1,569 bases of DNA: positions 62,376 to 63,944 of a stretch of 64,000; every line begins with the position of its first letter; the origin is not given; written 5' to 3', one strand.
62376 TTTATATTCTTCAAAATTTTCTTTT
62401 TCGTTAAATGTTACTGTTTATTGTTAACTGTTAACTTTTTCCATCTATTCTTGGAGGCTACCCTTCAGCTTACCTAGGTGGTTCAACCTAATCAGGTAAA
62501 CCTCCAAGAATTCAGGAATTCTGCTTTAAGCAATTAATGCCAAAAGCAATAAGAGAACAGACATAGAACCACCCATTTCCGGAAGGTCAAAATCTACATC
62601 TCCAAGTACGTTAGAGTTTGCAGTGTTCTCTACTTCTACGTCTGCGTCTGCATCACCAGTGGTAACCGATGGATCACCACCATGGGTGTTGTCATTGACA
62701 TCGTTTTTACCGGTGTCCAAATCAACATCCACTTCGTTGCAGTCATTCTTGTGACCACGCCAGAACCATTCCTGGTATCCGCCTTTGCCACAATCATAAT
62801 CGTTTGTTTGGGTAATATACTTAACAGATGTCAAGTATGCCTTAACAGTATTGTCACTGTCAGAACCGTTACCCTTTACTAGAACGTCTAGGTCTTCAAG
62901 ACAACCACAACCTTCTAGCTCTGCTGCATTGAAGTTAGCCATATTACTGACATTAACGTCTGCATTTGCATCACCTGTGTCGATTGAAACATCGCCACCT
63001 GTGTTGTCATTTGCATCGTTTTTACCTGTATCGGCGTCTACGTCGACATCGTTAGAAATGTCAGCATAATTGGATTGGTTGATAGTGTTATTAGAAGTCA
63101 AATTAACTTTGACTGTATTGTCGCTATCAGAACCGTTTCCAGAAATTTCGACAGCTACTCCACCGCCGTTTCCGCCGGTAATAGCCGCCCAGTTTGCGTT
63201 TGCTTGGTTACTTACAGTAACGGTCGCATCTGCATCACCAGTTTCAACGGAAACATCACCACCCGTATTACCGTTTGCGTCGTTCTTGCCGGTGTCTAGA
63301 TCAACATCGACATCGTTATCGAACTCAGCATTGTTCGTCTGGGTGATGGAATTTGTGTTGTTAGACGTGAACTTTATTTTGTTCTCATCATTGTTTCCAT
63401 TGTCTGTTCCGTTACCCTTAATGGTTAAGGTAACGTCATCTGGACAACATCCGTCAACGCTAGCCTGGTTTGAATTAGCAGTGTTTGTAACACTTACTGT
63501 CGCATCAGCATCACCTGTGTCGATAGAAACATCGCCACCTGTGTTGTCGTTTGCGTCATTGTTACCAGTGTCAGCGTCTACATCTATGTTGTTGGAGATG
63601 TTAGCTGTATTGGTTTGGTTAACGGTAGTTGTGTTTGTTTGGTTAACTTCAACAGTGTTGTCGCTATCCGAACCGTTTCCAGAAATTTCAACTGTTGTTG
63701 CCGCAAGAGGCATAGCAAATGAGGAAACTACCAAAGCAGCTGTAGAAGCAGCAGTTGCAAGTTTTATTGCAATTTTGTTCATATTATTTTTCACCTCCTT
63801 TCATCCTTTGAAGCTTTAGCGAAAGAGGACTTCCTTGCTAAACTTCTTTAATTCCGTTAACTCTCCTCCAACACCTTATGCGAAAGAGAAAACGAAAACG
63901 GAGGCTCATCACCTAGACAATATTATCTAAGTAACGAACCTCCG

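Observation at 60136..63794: Novel N/T/G/D-rich repeat protein family with Cys-pair punctuation, in three copies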

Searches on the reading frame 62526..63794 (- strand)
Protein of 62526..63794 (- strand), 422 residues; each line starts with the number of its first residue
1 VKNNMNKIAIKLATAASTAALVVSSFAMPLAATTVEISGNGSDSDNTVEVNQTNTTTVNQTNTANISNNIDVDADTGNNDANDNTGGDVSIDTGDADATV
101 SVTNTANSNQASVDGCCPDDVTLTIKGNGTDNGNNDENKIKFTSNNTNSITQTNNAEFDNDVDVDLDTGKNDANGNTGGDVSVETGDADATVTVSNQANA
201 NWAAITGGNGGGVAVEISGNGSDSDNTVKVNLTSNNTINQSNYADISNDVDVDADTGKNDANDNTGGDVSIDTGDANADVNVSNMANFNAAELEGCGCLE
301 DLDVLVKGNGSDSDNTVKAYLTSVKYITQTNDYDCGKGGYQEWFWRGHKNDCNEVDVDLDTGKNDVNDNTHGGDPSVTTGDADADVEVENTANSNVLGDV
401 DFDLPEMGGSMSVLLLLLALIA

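Call 3: search_protein_families(library=pfam, proteins=[window:62526-63794:-], max_evalue=1)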
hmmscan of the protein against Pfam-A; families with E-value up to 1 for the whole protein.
window:62526-63794:- (422 aa): 2 families
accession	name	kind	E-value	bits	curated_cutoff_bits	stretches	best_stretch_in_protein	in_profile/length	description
PF12250.14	AftA_N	-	0.12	11.5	26.7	1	6-39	61-94/429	Arabinofuranosyltransferase N terminal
PF03889.18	ArfA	-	0.24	11.4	25.5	1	310-341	7-38/44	Alternative ribosome-rescue factor A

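Call 4: search_protein_families(library=ncbifam, proteins=[window:62526-63794:-], max_evalue=1)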
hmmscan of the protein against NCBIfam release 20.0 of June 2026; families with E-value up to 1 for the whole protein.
window:62526-63794:- (422 aa): 0 families

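Call 6: find_homologous_proteins(query=window:62526-63794:-)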
Query window:62526-63794:- (422 aa): 766 proteins with E <= 0.001 among 8000 candidates; the best 120 are listed.
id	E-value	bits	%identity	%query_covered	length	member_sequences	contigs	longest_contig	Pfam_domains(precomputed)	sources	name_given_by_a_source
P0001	6.7e-254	860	100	99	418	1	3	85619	-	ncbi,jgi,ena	-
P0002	1.2e-177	609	79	99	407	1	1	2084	-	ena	-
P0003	2.5e-143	496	63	99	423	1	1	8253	-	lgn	-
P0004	7.6e-140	485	64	97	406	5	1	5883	-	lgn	-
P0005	4.7e-139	482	64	95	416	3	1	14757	-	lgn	-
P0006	5.3e-136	472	51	89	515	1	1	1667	-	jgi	jgi:hypothetical protein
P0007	6.4e-136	472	63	95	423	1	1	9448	-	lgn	-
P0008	1.3e-134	467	61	99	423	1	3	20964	-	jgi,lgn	-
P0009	3.3e-133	463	62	96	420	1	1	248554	-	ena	-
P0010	1.2e-125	438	58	95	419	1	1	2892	-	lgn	-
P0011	1.5e-125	438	59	95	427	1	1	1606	-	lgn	-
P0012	4.1e-125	436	59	95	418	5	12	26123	-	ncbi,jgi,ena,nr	ncbi:hypothetical protein A3E71_02305 [Candidatus Curtissbacteria bacterium RIFCSPHIGHO2_12_FULL_42_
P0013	9.0e-123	428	60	96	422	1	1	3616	-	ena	-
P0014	2.8e-122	427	61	95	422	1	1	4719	-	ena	-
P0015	6.8e-122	426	60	96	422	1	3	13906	-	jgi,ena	-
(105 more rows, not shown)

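Call 7: search_solved_structures(query=window:62526-63794:-, max_evalue=10)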
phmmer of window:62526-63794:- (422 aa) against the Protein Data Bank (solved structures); distinct sequences matched with E-value up to 10: 2.
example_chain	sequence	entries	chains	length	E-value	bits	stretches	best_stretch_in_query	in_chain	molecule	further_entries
3a5p_A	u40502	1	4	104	0.6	12.5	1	311-385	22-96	Haemagglutinin I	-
3pms_A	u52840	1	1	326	1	11.7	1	285-353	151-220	Peptide:N-glycosidase F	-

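Call 14: predict_structure(alignment_id=A1)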
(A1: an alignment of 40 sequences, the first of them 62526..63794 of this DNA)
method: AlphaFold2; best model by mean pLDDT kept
length: 422 residues; sequences in the alignment: 40
mean_pLDDT: 73.6   pTM: 0.67
mean pLDDT of the five models: 73.6, 72.8, 70.7, 57.4, 50.1
residues with pLDDT >= 90: 15; 70-90: 270; 50-70: 82; < 50: 55
segments of 3 or more residues with pLDDT < 50: 1-29, 338-348, 407-413, 415-417
pLDDT, mean of each block of 10 residues (from residue 1): 36 37 44 77 78 83 79 75 68 83 81 74 82 70 87 86 81 68 84 87 76 86 83 88 87 78 69 84 85 70 85 82 85 66 45 80 65 67 82 76 49 48 45
secondary structure, 60 per line:
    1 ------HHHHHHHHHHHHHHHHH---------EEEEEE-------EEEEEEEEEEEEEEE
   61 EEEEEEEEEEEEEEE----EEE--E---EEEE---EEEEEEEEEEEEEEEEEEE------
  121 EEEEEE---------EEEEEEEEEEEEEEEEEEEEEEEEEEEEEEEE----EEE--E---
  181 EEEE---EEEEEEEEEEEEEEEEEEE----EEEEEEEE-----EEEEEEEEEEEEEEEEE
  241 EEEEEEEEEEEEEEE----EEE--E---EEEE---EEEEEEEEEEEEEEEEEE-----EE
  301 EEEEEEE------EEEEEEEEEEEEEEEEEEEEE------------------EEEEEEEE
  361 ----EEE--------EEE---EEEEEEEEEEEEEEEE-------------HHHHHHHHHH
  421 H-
elements in order: H7-23 E33-38 E46-75 E80-82 E89-92 E96-114 E121-126 E136-167 E172-174 E181-184 E188-206 E211-218 E224-255 E260-262 E269-272 E276-293 E299-307 E314-334 E353-360 E365-367 E376-378 E382-397 H411-421

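Call 17: fold_search(model_id=the predicted structure, library=pdb)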
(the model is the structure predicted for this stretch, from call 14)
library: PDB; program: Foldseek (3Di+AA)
matches with E <= 10: 158; with E <= 0.001: 0
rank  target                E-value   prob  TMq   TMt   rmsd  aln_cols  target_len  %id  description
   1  9u4u_A                9.2e-03  0.25  0.09  0.23  35.1       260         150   14  Structure of the functional amyloid FapC from Pseudomonas sp.UK4 (released 2025-08-06)
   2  2zu0_B                5.7e-02  0.04  0.07  0.08  41.3       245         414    9  Crystal structure of SufC-SufD complex involved in the iron-sulfur cluster biosynthesis (released 2009-03-10)
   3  1vh4_A                6.6e-02  0.04  0.08  0.08  41.4       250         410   10  Crystal structure of a stabilizer of iron transporter (released 2003-12-30)
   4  2zu0_A                8.0e-02  0.04  0.08  0.08  41.6       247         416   10  Crystal structure of SufC-SufD complex involved in the iron-sulfur cluster biosynthesis (released 2009-03-10)
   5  6n2b_A                8.8e-02  0.01  0.05  0.05  42.4       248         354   12  The Crystal Structure of Caldicellulosiruptor kristjanssonii Tapirin C-terminal domain (released 2018-12-19)
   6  1vh4_B                9.3e-02  0.01  0.04  0.04  40.4       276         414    9  Crystal structure of a stabilizer of iron transporter (released 2003-12-30)
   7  5awf_B                9.3e-02  0.01  0.05  0.05  40.8       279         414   10  Crystal structure of SufB-SufC-SufD complex from Escherichia coli (released 2015-11-11)
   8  4kh3                  9.7e-02  0.01  0.05  0.05  50.0       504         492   13  Structure of a bacterial self-associating protein (released 2014-01-15)
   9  5nxk_A                1.8e-01  0.01  0.04  0.05  42.0       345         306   11  L. reuteri 53608 SRRP (released 2018-03-21)
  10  1k5c                  2.1e-01  0.01  0.04  0.05  42.5       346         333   15  Endopolygalacturonase I from Stereum purpureum at 0.96 A resolution (released 2002-06-05)
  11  8egr_A                2.6e-01  0.01  0.04  0.03  42.5       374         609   12  Upper tail structure of Staphylococcus phage Andhra (released 2022-12-14)
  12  5ny0                  3.3e-01  0.01  0.05  0.05  41.0       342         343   12  L. reuters 100-23 SRRP (released 2018-03-21)
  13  5nxk_B                3.7e-01  0.01  0.04  0.05  38.5       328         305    8  L. reuteri 53608 SRRP (released 2018-03-21)
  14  5awf_E                3.8e-01  0.01  0.05  0.05  41.2       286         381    8  Crystal structure of SufB-SufC-SufD complex from Escherichia coli (released 2015-11-11)
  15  9j4l_B                4.0e-01  0.01  0.04  0.04  43.1       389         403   11  Crystal structure of GH9l Inulin fructotransferases (IFTase) (released 2024-09-04)
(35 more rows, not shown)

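Call 29: find_related_loci(query=A1, collection=genome_contigs, flank=8000)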
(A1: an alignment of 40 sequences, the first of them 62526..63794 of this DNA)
Query A1 (422 aa) in genome_contigs; peptide patterns used: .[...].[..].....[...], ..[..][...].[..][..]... (x = any residue, [..] = any of these).
228 stretches matched a pattern; 176 encode a relative of the query (tblastn E <= 1e-3); the best 80 are kept; 80 distinct loci.
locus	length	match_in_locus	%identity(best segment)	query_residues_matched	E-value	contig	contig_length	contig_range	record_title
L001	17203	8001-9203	79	2-413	4e-174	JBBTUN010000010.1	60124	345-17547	MAG: Patescibacteria group bacterium isolate H41-bin134_1 H41_bin134_1_000000000010, whole genome shotgun sequence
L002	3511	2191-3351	57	4-413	7e-125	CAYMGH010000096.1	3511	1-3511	MAG TPA_asm: uncultured Gammaproteobacteria bacterium isolate SRP269290_co1_900 genome assembly, contig: NODE_51788_leng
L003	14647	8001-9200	57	3-402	2e-105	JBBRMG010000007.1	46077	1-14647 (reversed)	MAG: Candidatus Doudnabacteria bacterium isolate La1_metabat2.020 LA1C_B2.020_k141_2283469L_46077_cov_9.9960, whole geno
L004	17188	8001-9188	54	4-409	1e-104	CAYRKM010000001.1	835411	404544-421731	MAG TPA_asm: uncultured Gammaproteobacteria bacterium isolate SRP292972_co1_108 genome assembly, contig: NODE_7_length_8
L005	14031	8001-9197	53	5-403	2e-104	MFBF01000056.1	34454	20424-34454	MAG: Candidatus Curtissbacteria bacterium RIFCSPHIGHO2_02_FULL_42_15 rifcsphigho2_02_scaffold_5537, whole genome shotgun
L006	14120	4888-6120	51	5-422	5e-104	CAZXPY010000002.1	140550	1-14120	MAG TPA_asm: uncultured Gammaproteobacteria bacterium isolate binchicken_co134_1330 genome assembly, contig: NODE_282_le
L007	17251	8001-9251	50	1-420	6e-102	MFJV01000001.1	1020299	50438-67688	MAG: Candidatus Gottesmanbacteria bacterium RIFCSPLOWO2_01_FULL_43_11b rifcsplowo2_01_scaffold_30, whole genome shotgun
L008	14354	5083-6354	52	5-422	8e-102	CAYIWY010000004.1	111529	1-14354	MAG TPA_asm: uncultured Gammaproteobacteria bacterium isolate ERP119705_co4_291 genome assembly, contig: NODE_52_length_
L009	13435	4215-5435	52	5-413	2e-101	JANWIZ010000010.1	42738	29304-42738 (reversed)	MAG: Patescibacteria group bacterium isolate CRAIB_MAG54 c_000000016207, whole genome shotgun sequence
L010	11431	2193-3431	51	2-417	1e-99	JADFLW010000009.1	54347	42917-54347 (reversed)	MAG: Patescibacteria group bacterium isolate B55T1B8 B55T1B8_NODE775, whole genome shotgun sequence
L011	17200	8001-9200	55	5-402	2e-99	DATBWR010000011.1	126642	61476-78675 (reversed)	MAG TPA_asm: Candidatus Nanoarchaeia archaeon isolate SMAG_U7546 k141_1064745, whole genome shotgun sequence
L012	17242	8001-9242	51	2-405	8e-99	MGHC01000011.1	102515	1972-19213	MAG: Candidatus Woesebacteria bacterium RIFCSPLOWO2_01_FULL_39_10 rifcsplowo2_01_scaffold_2422, whole genome shotgun seq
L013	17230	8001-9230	49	5-407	4e-98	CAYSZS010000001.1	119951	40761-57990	MAG TPA_asm: uncultured Gammaproteobacteria bacterium isolate SRP050083_co1_18 genome assembly, contig: NODE_18_length_1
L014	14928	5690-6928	52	2-397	1e-97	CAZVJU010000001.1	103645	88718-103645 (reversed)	MAG TPA_asm: uncultured Gammaproteobacteria bacterium isolate SRP050083_co3_9 genome assembly, contig: NODE_59_length_10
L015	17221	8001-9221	49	5-404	1e-96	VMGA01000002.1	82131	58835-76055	MAG: Microgenomates group bacterium Gr01-1014_16 G01um101416_scaffold_243, whole genome shotgun sequence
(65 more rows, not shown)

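Call 33: search_protein_families(library=pfam, proteins=[L001:6960-7799:+, L001:5134-5769:+, L007:6336-6815:+, L001:5898-6155:+, L001:6103-6804:+, L004:15121-16014:-, L004:4491-5183:-, L004:11568-12689:+], max_evalue=0.01)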
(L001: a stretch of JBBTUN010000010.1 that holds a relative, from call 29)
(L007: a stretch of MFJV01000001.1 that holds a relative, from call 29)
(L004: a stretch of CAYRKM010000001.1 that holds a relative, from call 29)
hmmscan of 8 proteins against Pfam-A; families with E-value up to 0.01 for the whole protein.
L001:6960-7799:+ (279 aa): 1 family
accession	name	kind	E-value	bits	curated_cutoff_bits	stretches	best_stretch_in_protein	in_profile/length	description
PF11611.13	DUF4352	-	1.3e-05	25.9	25.9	1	183-235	24-75/122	Domain of unknown function (DUF4352)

L001:5134-5769:+ (211 aa): 1 family
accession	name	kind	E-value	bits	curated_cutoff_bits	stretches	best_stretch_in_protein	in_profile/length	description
PF04203.18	Sortase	-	5.8e-24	84.7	26.6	1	86-209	1-125/125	Sortase domain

L007:6336-6815:+ (159 aa): 0 families

L001:5898-6155:+ (85 aa): 1 family
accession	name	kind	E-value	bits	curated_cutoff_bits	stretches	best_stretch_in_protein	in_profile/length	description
PF10055.14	DUF2292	-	0.0017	18.3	22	1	18-45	2-29/37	Uncharacterized small protein (DUF2292)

L001:6103-6804:+ (233 aa): 0 families

L004:15121-16014:- (297 aa): 1 family
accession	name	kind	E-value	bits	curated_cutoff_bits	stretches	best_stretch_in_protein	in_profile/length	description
PF00353.25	HemolysinCabind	-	2.4e-20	72.6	23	4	226-260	2-36/36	RTX calcium-binding nonapeptide repeat (4 copies)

L004:4491-5183:- (230 aa): 8 families
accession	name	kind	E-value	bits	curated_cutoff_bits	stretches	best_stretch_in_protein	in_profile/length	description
PF00005.33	ABC_tran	-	3.8e-33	115.4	25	1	27-175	1-136/137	ABC transporter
PF02463.25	SMC_N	-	7.5e-06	26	40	1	38-220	25-212/220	RecF/RecN/SMC N terminal domain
PF13304.12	AAA_21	-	4e-05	24.3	27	0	39-60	1-22/304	AAA domain, putative AbiEii toxin, Type IV TA system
PF13555.12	AAA_29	-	6.8e-05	23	27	1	28-54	13-39/61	P-loop containing region of AAA domain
PF20720.3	nSTAND3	-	0.0014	18.8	27.2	0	35-57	15-37/155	Novel STAND NTPase 3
PF13238.12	AAA_18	-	0.0042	18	29.4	0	40-82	1-35/128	AAA domain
PF13191.12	AAA_16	-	0.0063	17.5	32.6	1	37-77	24-63/167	AAA ATPase domain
PF13401.12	AAA_22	-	0.0084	16.9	27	0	37-63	5-31/130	AAA domain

L004:11568-12689:+ (373 aa): 0 families

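Call 34: find_encoding_contigs(protein=P0001, flank=10000, max_places=3)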
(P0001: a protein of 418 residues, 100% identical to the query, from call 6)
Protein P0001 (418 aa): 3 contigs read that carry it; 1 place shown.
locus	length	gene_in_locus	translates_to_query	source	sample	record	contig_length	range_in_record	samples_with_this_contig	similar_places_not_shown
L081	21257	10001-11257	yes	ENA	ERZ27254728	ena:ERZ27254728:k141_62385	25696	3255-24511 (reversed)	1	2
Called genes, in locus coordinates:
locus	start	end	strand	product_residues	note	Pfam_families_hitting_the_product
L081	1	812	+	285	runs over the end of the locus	-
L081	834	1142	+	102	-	-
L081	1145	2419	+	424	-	PF00675:Peptidase_M16, PF05193:Peptidase_M16_C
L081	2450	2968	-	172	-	PF00719:Pyrophosphatase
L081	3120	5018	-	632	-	-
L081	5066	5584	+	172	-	PF00334:NDK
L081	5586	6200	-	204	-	PF01553:Acyltransferase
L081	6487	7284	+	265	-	-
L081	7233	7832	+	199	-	PF04203:Sortase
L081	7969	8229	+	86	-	-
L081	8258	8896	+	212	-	-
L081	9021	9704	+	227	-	-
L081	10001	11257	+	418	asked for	-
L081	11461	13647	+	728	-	-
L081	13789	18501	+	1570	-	PF00535:Glycos_transf_2, PF13506:Glyco_transf_21 (weak), PF13641:Glyco_tranf_2_3, PF13632:Glyco_trans_2_3, PF13439:Glyco_transf_4, PF13579:Glyco_trans_4_4 (weak), PF00534:Glycos_transf_1, PF13692:Glyco_trans_1_4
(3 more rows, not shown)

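Call 39: search_solved_structures(query=A1, max_evalue=10, show_alignments=2)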
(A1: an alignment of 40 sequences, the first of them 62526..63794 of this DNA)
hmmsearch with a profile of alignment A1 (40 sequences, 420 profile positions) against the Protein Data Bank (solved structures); distinct sequences matched with E-value up to 10: 2.
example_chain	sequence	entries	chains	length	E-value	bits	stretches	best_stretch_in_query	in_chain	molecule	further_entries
2day_A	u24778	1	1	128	1.5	10.7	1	294-331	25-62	RING finger protein 25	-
2dmf_A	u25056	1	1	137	1.8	10.5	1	294-331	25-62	RING finger protein 25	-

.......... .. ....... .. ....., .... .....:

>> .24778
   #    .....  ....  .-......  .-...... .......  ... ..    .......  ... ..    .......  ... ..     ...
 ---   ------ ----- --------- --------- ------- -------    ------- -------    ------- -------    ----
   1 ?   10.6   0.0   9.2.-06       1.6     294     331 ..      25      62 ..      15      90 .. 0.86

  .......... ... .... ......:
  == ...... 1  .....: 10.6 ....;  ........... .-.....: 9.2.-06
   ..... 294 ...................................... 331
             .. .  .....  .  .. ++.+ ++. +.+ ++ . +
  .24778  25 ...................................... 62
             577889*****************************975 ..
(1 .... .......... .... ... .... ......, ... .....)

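Call 71: list_cluster_members(proteins=[P0001, P0121])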
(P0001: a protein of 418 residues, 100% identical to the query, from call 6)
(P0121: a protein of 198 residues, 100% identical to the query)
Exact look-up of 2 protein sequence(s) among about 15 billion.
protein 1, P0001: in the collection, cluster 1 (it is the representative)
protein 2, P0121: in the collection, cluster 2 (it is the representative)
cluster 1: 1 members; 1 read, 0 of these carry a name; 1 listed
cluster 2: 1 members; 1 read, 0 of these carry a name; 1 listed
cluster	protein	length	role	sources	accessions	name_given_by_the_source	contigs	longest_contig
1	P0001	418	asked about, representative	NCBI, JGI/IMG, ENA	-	-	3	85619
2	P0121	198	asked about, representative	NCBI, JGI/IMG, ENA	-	-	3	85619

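Call 81: search_dna_similar(query=window:62526-63782:-, collection=phages, mode=protein, max_evalue=0.001, max_rows=10)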
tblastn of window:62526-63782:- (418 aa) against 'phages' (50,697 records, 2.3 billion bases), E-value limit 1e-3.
No match.

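Call 82: search_dna_similar(query=window:62526-63782:-, collection=plasmids, mode=protein, max_evalue=0.001, max_rows=10)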
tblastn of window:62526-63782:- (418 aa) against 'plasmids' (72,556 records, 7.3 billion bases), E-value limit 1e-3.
No match.

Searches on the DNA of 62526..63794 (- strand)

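Call 64: search_rna_families(source=L081, start=9650, end=10050, threshold=evalue, max_evalue=1)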
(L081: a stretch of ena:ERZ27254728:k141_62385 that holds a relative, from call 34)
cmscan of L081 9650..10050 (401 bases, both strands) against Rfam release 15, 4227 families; matches with E-value up to 1: 3.
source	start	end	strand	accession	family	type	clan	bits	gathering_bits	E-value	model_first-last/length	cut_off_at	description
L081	9811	9911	+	RF00885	MIR821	Gene; miRNA;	-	27.1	249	0.0036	1-275/275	no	MIR821 microRNA precursor family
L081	9824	9898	+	RF03607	mir-9447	Gene; miRNA;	-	23.8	67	0.024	1-68/68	no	mir-9447 microRNA precursor family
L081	9823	9899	+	RF03598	MIR6024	Gene; miRNA;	-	23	72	0.023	1-99/99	no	MIR6024 microRNA precursor family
